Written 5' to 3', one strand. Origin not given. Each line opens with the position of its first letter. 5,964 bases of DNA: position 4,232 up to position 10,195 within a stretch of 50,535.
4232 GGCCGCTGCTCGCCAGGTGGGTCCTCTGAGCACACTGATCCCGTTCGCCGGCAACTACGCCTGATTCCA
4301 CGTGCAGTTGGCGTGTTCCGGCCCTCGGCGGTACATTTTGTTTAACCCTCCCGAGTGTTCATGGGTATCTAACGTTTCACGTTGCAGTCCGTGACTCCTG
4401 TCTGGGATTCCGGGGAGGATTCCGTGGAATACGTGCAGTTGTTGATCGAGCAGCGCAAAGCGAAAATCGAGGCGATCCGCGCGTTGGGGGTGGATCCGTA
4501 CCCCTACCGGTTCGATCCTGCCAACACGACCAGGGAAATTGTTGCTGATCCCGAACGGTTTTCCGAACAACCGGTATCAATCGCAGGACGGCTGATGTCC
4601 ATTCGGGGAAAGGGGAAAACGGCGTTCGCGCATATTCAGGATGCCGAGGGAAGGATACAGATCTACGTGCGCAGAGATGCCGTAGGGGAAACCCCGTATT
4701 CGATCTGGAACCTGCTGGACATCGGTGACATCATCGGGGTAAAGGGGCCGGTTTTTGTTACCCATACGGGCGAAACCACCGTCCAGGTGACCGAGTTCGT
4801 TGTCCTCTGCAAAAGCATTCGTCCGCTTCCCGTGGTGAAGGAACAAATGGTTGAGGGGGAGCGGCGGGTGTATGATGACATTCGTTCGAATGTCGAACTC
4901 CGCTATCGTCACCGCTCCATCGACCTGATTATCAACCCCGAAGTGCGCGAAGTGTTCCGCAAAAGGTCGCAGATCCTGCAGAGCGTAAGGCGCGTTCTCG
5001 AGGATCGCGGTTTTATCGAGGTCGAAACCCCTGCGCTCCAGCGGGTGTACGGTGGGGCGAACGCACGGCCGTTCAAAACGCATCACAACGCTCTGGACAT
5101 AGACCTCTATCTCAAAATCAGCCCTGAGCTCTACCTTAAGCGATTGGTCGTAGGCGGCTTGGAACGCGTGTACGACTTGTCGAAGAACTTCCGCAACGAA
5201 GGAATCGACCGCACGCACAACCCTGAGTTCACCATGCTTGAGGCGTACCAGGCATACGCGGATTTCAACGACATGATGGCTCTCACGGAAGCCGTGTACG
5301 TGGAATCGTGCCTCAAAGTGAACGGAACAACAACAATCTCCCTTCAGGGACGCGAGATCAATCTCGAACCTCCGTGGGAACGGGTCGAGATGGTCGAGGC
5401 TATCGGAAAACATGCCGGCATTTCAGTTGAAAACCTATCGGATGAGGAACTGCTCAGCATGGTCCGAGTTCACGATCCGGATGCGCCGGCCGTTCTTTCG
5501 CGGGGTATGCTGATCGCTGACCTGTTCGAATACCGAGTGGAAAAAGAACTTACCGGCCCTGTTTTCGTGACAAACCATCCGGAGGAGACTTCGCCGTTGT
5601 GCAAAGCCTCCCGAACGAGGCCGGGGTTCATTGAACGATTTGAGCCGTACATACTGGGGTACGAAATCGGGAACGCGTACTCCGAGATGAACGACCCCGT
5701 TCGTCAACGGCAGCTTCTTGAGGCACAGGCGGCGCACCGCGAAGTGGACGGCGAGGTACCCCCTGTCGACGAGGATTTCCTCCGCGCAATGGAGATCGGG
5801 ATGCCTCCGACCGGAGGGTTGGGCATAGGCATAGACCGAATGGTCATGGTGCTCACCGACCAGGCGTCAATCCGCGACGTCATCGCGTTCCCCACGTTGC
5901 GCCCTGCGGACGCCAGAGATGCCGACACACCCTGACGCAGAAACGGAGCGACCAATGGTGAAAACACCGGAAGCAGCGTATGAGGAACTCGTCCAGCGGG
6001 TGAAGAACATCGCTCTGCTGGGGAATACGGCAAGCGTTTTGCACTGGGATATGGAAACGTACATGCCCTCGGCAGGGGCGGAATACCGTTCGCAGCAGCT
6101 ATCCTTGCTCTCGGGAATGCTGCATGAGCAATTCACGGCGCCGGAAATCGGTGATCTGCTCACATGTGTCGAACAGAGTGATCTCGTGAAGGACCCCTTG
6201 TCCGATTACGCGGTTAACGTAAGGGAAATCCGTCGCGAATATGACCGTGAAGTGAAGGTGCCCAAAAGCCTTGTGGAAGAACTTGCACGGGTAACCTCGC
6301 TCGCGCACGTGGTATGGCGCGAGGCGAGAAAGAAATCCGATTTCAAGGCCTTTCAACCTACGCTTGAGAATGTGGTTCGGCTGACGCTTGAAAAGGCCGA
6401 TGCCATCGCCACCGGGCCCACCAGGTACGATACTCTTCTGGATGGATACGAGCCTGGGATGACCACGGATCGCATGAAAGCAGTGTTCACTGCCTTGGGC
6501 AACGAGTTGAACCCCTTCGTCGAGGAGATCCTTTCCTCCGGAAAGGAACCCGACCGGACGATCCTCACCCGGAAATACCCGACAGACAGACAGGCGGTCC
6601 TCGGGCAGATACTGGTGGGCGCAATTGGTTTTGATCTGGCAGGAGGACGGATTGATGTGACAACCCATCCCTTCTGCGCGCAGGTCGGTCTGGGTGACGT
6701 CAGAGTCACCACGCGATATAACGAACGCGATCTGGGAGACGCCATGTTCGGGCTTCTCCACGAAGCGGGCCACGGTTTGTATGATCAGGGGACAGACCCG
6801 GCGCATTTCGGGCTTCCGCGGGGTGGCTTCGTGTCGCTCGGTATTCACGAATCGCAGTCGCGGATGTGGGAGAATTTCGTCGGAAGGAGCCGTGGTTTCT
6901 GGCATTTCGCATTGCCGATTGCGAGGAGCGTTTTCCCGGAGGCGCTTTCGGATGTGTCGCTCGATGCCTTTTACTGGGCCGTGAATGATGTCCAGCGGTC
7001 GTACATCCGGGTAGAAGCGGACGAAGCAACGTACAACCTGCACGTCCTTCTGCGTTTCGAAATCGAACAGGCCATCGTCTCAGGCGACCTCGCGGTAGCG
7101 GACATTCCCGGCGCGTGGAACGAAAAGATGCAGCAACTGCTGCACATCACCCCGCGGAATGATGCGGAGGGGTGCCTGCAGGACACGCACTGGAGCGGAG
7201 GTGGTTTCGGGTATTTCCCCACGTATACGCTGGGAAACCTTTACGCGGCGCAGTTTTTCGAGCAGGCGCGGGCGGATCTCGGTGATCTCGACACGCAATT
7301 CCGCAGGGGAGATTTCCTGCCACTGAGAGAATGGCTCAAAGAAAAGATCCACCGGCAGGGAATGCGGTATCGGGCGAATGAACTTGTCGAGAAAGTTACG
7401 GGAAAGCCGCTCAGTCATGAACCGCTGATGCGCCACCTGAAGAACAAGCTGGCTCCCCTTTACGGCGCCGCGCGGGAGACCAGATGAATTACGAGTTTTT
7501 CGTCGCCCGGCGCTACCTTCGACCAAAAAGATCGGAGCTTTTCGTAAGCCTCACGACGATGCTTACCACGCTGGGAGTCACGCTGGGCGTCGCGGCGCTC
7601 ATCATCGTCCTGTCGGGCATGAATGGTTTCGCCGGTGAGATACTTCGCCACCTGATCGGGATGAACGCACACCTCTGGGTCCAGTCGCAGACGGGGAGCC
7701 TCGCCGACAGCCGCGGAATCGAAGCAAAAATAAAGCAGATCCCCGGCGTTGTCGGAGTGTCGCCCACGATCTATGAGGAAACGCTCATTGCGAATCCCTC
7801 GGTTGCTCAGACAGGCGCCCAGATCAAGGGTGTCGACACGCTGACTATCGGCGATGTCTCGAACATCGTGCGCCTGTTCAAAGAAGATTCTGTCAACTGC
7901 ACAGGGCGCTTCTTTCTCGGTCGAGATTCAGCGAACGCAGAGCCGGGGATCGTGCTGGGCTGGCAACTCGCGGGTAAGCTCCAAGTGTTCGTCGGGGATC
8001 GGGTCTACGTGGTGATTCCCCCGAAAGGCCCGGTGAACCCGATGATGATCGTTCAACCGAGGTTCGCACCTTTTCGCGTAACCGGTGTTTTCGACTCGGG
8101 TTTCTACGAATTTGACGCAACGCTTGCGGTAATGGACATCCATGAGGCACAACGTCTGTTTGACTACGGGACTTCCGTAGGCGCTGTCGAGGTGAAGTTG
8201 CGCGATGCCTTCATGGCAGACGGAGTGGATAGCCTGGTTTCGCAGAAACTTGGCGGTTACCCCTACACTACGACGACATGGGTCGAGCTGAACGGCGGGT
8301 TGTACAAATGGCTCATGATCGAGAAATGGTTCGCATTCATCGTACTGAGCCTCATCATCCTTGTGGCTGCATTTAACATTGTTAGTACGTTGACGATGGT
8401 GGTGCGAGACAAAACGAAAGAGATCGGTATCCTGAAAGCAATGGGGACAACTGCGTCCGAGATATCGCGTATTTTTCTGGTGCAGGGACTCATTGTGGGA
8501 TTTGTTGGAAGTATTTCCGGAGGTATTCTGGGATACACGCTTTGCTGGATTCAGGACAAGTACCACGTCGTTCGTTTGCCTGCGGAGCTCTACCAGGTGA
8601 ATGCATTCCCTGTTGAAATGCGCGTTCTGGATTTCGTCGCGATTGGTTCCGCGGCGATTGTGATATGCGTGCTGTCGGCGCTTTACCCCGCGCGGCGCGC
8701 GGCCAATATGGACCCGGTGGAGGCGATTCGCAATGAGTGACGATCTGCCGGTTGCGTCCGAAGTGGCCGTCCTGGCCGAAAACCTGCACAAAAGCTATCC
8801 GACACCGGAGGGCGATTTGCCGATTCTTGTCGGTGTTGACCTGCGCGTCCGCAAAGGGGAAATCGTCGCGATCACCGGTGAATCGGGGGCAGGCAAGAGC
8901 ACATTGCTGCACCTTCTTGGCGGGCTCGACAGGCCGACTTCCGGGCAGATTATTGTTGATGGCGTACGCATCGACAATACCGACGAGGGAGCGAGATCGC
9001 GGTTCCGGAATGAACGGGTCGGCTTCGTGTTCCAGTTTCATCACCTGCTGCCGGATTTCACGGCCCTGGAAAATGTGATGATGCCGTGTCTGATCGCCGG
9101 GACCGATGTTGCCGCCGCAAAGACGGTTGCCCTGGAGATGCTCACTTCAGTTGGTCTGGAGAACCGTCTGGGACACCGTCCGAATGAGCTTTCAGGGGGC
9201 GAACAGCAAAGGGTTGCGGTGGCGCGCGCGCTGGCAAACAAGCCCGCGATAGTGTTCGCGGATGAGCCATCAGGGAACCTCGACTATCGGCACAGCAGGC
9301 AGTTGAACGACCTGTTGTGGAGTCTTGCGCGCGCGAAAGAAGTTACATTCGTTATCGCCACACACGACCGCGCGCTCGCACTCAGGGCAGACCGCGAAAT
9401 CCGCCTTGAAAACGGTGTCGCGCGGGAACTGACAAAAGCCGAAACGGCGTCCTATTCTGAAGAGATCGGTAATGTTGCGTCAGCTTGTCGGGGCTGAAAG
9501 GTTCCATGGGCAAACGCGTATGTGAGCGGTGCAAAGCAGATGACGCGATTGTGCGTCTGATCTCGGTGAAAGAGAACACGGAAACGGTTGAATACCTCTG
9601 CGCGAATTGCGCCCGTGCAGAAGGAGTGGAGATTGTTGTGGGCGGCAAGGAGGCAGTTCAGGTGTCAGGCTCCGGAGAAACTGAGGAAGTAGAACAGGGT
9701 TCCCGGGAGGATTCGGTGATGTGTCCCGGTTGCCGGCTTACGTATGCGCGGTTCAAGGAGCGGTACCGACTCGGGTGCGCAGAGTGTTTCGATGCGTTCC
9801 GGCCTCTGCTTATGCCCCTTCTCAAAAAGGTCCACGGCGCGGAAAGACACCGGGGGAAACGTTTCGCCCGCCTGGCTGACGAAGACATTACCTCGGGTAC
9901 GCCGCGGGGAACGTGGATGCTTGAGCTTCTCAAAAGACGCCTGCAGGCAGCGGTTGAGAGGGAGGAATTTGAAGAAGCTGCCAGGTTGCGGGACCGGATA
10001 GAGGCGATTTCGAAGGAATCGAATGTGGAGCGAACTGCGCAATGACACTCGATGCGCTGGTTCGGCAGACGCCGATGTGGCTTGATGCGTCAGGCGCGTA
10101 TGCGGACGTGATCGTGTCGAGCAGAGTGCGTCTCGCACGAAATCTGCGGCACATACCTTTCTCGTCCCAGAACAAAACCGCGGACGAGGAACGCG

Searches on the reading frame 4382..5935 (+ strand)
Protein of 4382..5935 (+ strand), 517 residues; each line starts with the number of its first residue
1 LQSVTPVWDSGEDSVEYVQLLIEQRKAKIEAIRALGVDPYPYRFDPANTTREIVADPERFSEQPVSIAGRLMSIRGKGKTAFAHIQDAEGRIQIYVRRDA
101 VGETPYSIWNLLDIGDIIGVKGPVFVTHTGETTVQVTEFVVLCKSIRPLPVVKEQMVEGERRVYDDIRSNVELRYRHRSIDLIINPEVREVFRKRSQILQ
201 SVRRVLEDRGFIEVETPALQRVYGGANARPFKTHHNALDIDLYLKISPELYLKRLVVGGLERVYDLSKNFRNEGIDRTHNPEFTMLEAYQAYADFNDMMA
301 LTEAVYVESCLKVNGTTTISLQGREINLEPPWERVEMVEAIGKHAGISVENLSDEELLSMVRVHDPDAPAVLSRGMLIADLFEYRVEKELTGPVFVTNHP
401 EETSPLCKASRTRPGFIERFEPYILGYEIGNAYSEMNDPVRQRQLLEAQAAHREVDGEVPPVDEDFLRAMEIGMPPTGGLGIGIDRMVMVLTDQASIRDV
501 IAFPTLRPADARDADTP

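Call 55: search_protein_families(library=pfam, proteins=[window:4382-5935:+], max_evalue=0.00001)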
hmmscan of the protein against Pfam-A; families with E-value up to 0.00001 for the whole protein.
window:4382-5935:+ (517 aa): 2 families
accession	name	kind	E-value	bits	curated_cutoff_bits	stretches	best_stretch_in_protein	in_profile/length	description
PF00152.25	tRNA-synt_2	-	3.6e-89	299.3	25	1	171-506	2-307/308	tRNA synthetases class II (D, K and N)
PF01336.31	tRNA_anti-codon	-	5.1e-15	55.6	27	1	65-142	1-75/75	OB-fold nucleic acid binding domain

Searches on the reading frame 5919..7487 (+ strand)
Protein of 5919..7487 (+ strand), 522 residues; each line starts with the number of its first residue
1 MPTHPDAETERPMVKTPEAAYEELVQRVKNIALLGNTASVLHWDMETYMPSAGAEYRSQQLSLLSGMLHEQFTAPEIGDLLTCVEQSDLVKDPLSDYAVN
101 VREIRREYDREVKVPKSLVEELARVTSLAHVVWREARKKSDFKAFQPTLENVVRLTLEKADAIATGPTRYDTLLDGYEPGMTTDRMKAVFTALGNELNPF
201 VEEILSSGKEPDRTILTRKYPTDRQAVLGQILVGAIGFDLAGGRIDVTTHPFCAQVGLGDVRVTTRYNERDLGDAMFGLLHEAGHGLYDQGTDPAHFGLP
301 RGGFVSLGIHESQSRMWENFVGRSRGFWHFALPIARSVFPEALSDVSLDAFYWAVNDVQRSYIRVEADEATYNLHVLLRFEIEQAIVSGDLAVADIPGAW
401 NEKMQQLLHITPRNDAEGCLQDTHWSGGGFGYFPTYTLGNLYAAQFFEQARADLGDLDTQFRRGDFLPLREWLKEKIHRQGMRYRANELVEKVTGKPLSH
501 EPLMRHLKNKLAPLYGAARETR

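Call 55: search_protein_families(library=pfam, proteins=[window:5919-7487:+], max_evalue=0.00001)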
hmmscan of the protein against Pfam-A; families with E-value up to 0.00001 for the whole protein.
window:5919-7487:+ (522 aa): 1 family
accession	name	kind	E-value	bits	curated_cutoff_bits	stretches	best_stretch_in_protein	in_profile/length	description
PF02074.21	Peptidase_M32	-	4.6e-175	583.4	25.1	1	24-511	2-489/489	Carboxypeptidase Taq (M32) metallopeptidase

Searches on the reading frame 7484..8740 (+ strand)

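Call 55: search_protein_families(library=pfam, proteins=[window:7484-8740:+], max_evalue=0.00001)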
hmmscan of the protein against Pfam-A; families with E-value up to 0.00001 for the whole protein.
window:7484-8740:+ (418 aa): 2 families
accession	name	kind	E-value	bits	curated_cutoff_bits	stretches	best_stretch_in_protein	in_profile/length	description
PF02687.27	FtsX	-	9.9e-22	77.7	25.5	1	286-411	2-120/120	FtsX-like permease C-terminal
PF12704.14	MacB_PCD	-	6.5e-19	69.5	27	1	25-243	1-195/207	MacB-like periplasmic core domain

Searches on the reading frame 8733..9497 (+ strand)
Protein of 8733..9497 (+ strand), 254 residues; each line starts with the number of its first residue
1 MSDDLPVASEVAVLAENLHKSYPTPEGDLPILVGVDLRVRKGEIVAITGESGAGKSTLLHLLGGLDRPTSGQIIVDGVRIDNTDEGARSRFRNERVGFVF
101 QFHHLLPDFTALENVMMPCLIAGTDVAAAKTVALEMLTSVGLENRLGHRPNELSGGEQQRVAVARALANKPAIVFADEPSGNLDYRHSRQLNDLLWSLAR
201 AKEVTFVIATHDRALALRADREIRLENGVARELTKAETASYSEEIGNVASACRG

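Call 55: search_protein_families(library=pfam, proteins=[window:8733-9497:+], max_evalue=0.00001)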
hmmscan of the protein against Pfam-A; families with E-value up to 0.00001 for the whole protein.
window:8733-9497:+ (254 aa): 1 family
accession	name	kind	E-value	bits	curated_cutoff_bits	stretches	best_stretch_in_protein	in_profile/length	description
PF00005.33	ABC_tran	-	2.8e-34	119.1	25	1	34-180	3-136/137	ABC transporter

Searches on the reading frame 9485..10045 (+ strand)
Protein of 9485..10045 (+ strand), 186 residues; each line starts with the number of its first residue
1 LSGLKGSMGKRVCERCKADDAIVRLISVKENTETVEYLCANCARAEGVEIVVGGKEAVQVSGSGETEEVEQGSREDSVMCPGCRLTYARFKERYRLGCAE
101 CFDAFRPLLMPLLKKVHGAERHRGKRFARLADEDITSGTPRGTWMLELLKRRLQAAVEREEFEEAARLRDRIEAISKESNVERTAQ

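Call 55: search_protein_families(library=pfam, proteins=[window:9485-10045:+], max_evalue=0.00001)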
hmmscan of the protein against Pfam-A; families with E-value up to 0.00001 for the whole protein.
window:9485-10045:+ (186 aa): 1 family
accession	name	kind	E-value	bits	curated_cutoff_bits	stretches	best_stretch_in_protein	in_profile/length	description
PF02151.25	UVR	-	2.8e-08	33.7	21.5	1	146-178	4-36/36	UvrB/uvrC motif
